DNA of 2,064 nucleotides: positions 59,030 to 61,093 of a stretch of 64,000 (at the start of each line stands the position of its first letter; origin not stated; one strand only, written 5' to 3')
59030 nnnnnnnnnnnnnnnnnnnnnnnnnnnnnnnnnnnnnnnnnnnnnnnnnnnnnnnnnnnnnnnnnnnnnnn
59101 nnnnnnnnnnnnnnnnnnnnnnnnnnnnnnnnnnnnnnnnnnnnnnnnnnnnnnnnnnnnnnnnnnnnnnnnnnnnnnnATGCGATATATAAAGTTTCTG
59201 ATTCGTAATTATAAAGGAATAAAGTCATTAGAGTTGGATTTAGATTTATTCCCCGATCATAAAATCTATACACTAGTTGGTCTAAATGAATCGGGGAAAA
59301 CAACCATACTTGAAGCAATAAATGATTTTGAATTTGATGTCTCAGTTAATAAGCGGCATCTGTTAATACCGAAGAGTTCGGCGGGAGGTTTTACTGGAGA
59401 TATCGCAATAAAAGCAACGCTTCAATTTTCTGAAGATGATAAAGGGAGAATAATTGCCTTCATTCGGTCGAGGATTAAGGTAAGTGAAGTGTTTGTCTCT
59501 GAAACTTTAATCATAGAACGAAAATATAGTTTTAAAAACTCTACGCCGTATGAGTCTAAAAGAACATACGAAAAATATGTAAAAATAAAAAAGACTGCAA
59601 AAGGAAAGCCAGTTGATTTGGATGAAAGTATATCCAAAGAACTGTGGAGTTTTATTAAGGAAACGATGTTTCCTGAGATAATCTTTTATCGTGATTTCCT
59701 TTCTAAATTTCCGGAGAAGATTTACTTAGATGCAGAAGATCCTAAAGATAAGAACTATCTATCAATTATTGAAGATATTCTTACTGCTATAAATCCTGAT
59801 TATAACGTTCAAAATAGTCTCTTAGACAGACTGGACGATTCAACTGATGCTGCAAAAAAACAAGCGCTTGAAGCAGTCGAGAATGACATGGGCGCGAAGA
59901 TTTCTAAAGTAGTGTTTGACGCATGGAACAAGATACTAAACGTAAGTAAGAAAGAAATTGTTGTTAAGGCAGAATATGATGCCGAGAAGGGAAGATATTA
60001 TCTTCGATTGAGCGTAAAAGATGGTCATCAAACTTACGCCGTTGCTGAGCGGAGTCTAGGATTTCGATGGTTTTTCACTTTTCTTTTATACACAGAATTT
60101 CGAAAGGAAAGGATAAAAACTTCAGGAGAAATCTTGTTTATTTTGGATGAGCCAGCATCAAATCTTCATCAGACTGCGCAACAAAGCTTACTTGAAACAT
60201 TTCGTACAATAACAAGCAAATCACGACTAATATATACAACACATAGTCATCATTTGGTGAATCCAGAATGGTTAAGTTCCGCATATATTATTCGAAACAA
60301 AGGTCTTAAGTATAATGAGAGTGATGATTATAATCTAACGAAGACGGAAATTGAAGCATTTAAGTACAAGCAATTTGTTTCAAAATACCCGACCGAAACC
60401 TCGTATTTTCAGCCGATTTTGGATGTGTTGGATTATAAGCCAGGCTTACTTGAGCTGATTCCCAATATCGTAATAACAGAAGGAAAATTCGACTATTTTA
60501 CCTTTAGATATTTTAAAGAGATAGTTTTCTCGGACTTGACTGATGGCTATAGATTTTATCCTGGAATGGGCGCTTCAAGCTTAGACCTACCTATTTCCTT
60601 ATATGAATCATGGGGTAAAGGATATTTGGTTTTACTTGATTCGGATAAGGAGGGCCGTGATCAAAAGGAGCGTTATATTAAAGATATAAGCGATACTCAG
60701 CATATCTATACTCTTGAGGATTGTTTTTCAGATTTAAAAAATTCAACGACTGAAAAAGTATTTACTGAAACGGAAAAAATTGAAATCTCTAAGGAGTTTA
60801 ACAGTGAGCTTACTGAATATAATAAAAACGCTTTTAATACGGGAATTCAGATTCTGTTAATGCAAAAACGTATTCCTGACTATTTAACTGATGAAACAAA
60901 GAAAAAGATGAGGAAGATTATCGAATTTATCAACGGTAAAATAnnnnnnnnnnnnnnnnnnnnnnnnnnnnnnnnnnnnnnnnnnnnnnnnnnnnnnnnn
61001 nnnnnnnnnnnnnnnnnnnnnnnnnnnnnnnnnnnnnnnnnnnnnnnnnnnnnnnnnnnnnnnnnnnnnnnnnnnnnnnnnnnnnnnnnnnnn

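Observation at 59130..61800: AT-rich island with an OLD-family ATPase-Toprim nuclease followed by a zinc-ribbon membrane protein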

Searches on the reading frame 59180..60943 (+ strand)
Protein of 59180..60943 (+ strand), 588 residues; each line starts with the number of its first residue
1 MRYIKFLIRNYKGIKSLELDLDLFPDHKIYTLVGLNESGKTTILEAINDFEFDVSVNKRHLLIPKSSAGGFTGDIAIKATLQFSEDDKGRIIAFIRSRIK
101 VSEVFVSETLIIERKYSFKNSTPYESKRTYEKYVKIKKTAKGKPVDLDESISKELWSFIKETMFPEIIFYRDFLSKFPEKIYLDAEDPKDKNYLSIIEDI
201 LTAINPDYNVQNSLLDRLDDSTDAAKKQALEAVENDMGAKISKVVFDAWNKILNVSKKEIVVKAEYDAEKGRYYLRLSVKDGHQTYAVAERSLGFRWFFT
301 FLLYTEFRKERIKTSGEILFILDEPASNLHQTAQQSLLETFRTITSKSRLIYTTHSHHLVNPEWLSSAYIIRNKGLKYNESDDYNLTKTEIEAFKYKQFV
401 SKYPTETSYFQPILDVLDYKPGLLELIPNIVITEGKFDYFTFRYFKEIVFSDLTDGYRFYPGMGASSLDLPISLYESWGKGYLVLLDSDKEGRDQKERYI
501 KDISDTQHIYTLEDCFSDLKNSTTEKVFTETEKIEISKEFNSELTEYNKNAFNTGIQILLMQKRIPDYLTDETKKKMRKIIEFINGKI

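Call 3: search_protein_families(library=pfam, proteins=[window:59180-60943:+], max_evalue=0.1)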
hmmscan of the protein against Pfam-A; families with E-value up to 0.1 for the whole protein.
window:59180-60943:+ (588 aa): 5 families
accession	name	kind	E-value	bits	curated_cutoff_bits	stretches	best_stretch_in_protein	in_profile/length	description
PF13175.12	AAA_15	-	2.5e-20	73.9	32.1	1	5-360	5-374/374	AAA ATPase domain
PF13304.12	AAA_21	-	1.6e-13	51.8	27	1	30-361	2-304/304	AAA domain, putative AbiEii toxin, Type IV TA system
PF13476.12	AAA_23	-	5.5e-06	27.6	27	1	8-231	4-187/201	AAA domain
PF02463.25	SMC_N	-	1.5e-05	25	40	1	12-48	8-45/220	RecF/RecN/SMC N terminal domain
PF13514.12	AAA_27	-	9.4e-05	22.5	22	1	1-61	1-60/206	AAA domain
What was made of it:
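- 59180..60946 (+): ORF A, 588 aa: OLD-family ATPase–Toprim nuclease, single-gene (Class-1-type) context. Pfam AAA_15 2.5e-20 (call 3).
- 59192..60259 (+): ABC-type ATPase head (residues 5–360), including a helical insert (about residues 188–250) at the position of the OLD dimerisation domain. AAA_15, AAA_21 and SMC_N hits (call 3).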

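Call 4: search_protein_families(library=padloc, proteins=[window:59180-60943:+], max_evalue=1)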
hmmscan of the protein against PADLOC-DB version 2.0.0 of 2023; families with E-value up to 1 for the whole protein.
window:59180-60943:+ (588 aa): 63 families (the best 25 are shown)
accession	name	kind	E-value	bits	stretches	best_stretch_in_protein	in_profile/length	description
PDLC02979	AriA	-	4.7e-23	80.6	1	5-360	5-373/373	-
PDLC02980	AriA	-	2.2e-14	52.1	1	30-361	2-304/304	-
PDLC02335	AbiLi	-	8.9e-14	49.3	1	4-388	51-264/326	AbiLi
PDLC02358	Old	-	9.3e-12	42.5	2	6-244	7-218/578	Old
PDLC02914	ATPase-Toprim_I-B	-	1.6e-11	42.1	2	4-52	3-50/443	-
PDLC00094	GajA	-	4.3e-11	40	2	1-48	1-43/569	AAA ATPase domain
PDLC04135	mad3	-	8.8e-10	36.7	2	9-176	8-173/374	mads_3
PDLC04164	AriA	-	1.1e-09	36.3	2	235-364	125-240/253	-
PDLC00102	GajA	-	2.4e-09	34.2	2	5-48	5-44/532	AAA ATPase domain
PDLC00075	GajA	-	4.1e-09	33.5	1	195-361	157-311/536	AAA ATPase domain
PDLC03878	NsnB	-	6.4e-09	34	1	8-361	7-282/345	-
PDLC04168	GajA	-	6.9e-09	32.9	1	5-48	6-45/570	-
PDLC00271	PtuA1|PtuA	-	9.2e-09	33.3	1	5-377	5-340/421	AAA ATPase domain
PDLC00289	PtuA1|PtuA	-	1.2e-08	32.5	1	1-360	1-292/404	AAA ATPase domain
PDLC00096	GajA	-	3.3e-08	30.7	2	225-374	208-351/630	AAA ATPase domain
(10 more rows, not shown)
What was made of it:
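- The best PADLOC hits are AriA models (4.7e-23 and 2.2e-14) (call 4).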

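Call 5: search_protein_families(library=ncbifam, proteins=[window:59180-60943:+], max_evalue=0.1)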
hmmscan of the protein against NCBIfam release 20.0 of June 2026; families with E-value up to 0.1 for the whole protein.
window:59180-60943:+ (588 aa): 30 families (the best 25 are shown)
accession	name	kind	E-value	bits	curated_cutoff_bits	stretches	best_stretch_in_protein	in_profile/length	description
TIGR00611.2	recf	equivalog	5e-06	25.9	172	1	8-48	6-42/339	DNA replication/repair protein RecF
TIGR04521.1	ECF_ATPase_2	equivalog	7.6e-05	21.9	330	1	320-375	166-221/279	energy-coupling factor transporter ATPase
NF010068.0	PRK13548.1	equivalog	0.0003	20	261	0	317-348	162-193/261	heme ABC transporter ATP-binding protein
TIGR02857.1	CydD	equivalog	0.00042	19.4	435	1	318-360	478-520/529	thiol reductant ABC exporter subunit CydD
TIGR03608.1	L_ocin_972_ABC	subfamily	0.00059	19.3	254.85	0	319-360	155-197/206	putative bacteriocin export ABC transporter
NF040873.1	AztA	equivalog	0.00068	19.2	220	0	319-360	140-182/191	zinc ABC transporter ATP-binding protein AztA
NF041760.1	PtuA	equivalog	0.001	18.1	500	1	8-48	57-93/524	retron Ec78 anti-phage system effector ATPase PtuA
TIGR03740.1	galliderm_ABC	subfamily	0.0014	18.4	309.75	0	24-47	23-46/223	lantibiotic protection ABC transporter ATP-binding subunit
TIGR00972.1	3a0107s01c2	equivalog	0.0014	18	343.2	0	317-356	164-202/248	phosphate ABC transporter ATP-binding protein PstB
NF011713.0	PRK15134.1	equivalog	0.0015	17.2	834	1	319-360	446-487/529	microcin C ABC transporter ATP-binding protein YejF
TIGR01166.1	cbiO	subfamily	0.002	17.6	211.8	0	319-358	148-188/190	cobalt ABC transporter, ATP-binding protein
TIGR02315.1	ABC_phnC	equivalog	0.0047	16.4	266.1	0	319-359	166-206/243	phosphonate ABC transporter ATP-binding protein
TIGR02673.1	FtsE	equivalog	0.0068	16.1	264.85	1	319-361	158-201/214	cell division ATP-binding protein FtsE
TIGR03375.1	type_I_sec_LssB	subfamily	0.0075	14.6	693.1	1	319-360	624-665/696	type I secretion system permease/ATPase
TIGR02770.1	nickel_nikD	equivalog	0.0081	15.6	318.7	0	319-350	146-177/230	nickel import ATP-binding protein NikD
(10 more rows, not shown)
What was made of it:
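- There are weak hits to SMC_N and RecF N-termini (calls 3, 5).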

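Call 8: search_solved_structures(query=window:59180-60943:+, max_evalue=1, show_alignments=2)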
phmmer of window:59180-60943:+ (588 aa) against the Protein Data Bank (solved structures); distinct sequences matched with E-value up to 1: 7.
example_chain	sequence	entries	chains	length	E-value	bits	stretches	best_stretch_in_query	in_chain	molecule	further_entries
6p74_A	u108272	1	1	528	0.0017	20.2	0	9-84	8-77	Putative ATP-dependent endonuclease of the OLD family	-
8ee4_A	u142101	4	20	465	0.056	15.2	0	311-361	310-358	PtuA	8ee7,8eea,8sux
9ga5_A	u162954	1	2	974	0.061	15.1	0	318-364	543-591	UvrABC system protein A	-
3zqj_A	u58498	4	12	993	0.064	15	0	318-364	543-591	UVRABC SYSTEM PROTEIN A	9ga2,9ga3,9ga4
4mki_B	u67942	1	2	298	0.19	13.4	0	319-375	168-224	Energy-coupling factor transporter ATP-binding protein EcfA2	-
2ihy_A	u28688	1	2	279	0.28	12.9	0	318-361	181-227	ABC transporter, ATP-binding protein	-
3ux8_A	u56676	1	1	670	0.4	12.4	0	318-355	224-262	Excinuclease ABC, A subunit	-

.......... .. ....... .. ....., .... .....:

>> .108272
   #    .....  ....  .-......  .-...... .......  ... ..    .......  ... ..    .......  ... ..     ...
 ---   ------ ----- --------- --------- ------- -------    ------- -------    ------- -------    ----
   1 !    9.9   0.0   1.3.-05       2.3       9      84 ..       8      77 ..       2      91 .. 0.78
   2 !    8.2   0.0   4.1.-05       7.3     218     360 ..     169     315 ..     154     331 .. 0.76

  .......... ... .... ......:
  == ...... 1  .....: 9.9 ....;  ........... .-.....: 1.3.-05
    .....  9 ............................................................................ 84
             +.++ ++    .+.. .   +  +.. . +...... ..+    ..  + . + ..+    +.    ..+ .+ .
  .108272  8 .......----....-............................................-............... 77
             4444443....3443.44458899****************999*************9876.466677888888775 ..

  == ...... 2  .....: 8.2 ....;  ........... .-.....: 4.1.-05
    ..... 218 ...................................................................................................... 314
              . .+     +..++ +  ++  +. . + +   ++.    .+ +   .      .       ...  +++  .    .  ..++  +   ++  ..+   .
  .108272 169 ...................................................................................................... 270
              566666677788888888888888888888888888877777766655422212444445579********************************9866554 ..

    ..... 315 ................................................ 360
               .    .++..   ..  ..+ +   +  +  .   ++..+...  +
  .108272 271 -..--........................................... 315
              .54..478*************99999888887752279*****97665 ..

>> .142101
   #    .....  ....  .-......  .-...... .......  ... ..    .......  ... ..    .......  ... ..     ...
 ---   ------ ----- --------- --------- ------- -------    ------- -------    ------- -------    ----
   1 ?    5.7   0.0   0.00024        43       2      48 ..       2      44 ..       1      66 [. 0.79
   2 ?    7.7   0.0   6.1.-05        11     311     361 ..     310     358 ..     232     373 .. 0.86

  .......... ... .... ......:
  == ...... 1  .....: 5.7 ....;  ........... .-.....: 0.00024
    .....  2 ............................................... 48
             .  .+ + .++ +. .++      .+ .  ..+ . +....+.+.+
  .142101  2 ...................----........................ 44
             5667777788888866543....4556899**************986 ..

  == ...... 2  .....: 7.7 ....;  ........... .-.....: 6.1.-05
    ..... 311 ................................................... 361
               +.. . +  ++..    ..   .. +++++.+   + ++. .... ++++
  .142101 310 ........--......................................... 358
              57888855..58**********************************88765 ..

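Call 9: find_homologous_proteins(query=window:59180-60943:+)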
Query window:59180-60943:+ (588 aa): 3484 proteins with E <= 0.001 among 8000 candidates; the best 120 are listed.
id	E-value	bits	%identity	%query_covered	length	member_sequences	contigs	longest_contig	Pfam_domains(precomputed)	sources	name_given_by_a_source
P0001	0.0e+0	1301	100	100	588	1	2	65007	PF13175.13,PF13476.13,PF02463.26,PF13304.13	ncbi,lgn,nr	ncbi:MAG: AAA family ATPase [Candidatus Moranbacteria bacterium]|nr:AAA family ATPase [Candidatus Mo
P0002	1.0e-290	983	73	100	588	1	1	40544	PF13514.13,PF13175.13,PF13476.13,PF13304.13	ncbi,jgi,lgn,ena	ncbi:MAG: AAA family ATPase [Candidatus Paceibacterota bacterium]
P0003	2.4e-281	952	72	100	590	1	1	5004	PF13514.13,PF13175.13,PF13476.13,PF13304.13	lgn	-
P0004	4.8e-280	948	71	100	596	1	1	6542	PF13514.13,PF13175.13,PF13304.13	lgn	-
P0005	3.0e-272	922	70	100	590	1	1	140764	PF13514.13,PF13175.13,PF02463.26,PF13304.13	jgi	jgi:predicted ATPase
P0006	5.8e-272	921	70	100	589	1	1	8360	PF13514.13,PF13175.13,PF13476.13,PF02463.26,PF13304.13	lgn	-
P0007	1.1e-271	920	69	100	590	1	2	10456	PF13514.13,PF13175.13,PF13304.13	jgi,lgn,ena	jgi:predicted ATPase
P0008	8.0e-271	918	70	100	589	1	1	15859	PF13514.13,PF13175.13,PF02463.26,PF13304.13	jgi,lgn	jgi:predicted ATPase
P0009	6.1e-267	905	69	100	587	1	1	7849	PF13175.13,PF13304.13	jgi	jgi:predicted ATPase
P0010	1.0e-266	904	69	100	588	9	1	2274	PF13514.13,PF13175.13,PF13304.13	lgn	-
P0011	4.7e-266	902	69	100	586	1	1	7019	PF13514.13,PF13175.13,PF13476.13,PF13304.13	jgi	jgi:ABC-type molybdenum transport system ATPase subunit/photorepair protein PhrA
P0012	2.1e-265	900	67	100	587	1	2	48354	PF13175.13,PF13304.13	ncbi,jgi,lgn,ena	ncbi:MAG: AAA family ATPase [Candidatus Doudnabacteria bacterium]|jgi:predicted ATPase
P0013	5.2e-265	898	69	100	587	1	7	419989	PF13514.13,PF13175.13,PF13476.13,PF13304.13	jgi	jgi:AAA15 family ATPase/GTPase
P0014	1.7e-260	884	68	100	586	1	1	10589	PF13514.13,PF13175.13,PF13476.13,PF02463.26,PF13304.13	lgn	-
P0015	2.6e-260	883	67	100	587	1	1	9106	PF13175.13,PF13476.13,PF13304.13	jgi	-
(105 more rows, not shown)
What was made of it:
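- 59180..60946 (+): More than 3484 homologues of about 590 aa (call 9).
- JGI names some family members 'ATP-dependent endonuclease of OLD family' (call 9).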

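Call 22: search_solved_structures(query=A1, max_evalue=1, show_alignments=3)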
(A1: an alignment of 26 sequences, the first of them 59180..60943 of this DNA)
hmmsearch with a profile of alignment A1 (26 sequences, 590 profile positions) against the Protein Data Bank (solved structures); distinct sequences matched with E-value up to 1: 23.
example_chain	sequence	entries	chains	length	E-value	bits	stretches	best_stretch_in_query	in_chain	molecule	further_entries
9e8z_C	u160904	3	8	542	2.4e-05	26.3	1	2-49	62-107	Retron Ec83 probable ATPase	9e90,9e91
6p74_A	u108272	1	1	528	4.7e-05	25.4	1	5-84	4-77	Putative ATP-dependent endonuclease of the OLD family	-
9o4a_A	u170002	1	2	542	0.0002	23.3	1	2-49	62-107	Retron Ec83 probable ATPase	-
8ee4_A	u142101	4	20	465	0.0052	18.6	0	1-49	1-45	PtuA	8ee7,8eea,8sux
9ga5_A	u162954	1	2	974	0.0075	18.1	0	313-356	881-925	UvrABC system protein A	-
3zqj_A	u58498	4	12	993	0.0078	18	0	313-356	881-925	UVRABC SYSTEM PROTEIN A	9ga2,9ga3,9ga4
2ihy_A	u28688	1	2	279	0.025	16.3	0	319-358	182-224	ABC transporter, ATP-binding protein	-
6n9l_A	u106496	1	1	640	0.027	16.2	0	311-351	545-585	UvrABC system protein A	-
3ux8_A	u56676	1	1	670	0.033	15.9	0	317-346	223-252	Excinuclease ABC, A subunit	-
4fwi_B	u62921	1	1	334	0.055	15.2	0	318-356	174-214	ABC-type dipeptide/oligopeptide/nickel transport system, ATPase component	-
3pih_A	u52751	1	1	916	0.062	15.1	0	311-351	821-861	UvrABC system protein A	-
2r6f_A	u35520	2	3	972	0.09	14.5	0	317-346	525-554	Excinuclease ABC subunit A | Excinuclease ABC, A subunit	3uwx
4hlu_D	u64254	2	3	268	0.092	14.5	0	26-47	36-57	Energy-coupling factor transporter ATP-binding protein EcfA | Energy-coupling factor transporter ATP-binding protein EcfA1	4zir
4nch_A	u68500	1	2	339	0.1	14.4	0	162-356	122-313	DNA double-strand break repair Rad50 ATPase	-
1ji0_A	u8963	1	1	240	0.13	14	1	19-51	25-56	ABC transporter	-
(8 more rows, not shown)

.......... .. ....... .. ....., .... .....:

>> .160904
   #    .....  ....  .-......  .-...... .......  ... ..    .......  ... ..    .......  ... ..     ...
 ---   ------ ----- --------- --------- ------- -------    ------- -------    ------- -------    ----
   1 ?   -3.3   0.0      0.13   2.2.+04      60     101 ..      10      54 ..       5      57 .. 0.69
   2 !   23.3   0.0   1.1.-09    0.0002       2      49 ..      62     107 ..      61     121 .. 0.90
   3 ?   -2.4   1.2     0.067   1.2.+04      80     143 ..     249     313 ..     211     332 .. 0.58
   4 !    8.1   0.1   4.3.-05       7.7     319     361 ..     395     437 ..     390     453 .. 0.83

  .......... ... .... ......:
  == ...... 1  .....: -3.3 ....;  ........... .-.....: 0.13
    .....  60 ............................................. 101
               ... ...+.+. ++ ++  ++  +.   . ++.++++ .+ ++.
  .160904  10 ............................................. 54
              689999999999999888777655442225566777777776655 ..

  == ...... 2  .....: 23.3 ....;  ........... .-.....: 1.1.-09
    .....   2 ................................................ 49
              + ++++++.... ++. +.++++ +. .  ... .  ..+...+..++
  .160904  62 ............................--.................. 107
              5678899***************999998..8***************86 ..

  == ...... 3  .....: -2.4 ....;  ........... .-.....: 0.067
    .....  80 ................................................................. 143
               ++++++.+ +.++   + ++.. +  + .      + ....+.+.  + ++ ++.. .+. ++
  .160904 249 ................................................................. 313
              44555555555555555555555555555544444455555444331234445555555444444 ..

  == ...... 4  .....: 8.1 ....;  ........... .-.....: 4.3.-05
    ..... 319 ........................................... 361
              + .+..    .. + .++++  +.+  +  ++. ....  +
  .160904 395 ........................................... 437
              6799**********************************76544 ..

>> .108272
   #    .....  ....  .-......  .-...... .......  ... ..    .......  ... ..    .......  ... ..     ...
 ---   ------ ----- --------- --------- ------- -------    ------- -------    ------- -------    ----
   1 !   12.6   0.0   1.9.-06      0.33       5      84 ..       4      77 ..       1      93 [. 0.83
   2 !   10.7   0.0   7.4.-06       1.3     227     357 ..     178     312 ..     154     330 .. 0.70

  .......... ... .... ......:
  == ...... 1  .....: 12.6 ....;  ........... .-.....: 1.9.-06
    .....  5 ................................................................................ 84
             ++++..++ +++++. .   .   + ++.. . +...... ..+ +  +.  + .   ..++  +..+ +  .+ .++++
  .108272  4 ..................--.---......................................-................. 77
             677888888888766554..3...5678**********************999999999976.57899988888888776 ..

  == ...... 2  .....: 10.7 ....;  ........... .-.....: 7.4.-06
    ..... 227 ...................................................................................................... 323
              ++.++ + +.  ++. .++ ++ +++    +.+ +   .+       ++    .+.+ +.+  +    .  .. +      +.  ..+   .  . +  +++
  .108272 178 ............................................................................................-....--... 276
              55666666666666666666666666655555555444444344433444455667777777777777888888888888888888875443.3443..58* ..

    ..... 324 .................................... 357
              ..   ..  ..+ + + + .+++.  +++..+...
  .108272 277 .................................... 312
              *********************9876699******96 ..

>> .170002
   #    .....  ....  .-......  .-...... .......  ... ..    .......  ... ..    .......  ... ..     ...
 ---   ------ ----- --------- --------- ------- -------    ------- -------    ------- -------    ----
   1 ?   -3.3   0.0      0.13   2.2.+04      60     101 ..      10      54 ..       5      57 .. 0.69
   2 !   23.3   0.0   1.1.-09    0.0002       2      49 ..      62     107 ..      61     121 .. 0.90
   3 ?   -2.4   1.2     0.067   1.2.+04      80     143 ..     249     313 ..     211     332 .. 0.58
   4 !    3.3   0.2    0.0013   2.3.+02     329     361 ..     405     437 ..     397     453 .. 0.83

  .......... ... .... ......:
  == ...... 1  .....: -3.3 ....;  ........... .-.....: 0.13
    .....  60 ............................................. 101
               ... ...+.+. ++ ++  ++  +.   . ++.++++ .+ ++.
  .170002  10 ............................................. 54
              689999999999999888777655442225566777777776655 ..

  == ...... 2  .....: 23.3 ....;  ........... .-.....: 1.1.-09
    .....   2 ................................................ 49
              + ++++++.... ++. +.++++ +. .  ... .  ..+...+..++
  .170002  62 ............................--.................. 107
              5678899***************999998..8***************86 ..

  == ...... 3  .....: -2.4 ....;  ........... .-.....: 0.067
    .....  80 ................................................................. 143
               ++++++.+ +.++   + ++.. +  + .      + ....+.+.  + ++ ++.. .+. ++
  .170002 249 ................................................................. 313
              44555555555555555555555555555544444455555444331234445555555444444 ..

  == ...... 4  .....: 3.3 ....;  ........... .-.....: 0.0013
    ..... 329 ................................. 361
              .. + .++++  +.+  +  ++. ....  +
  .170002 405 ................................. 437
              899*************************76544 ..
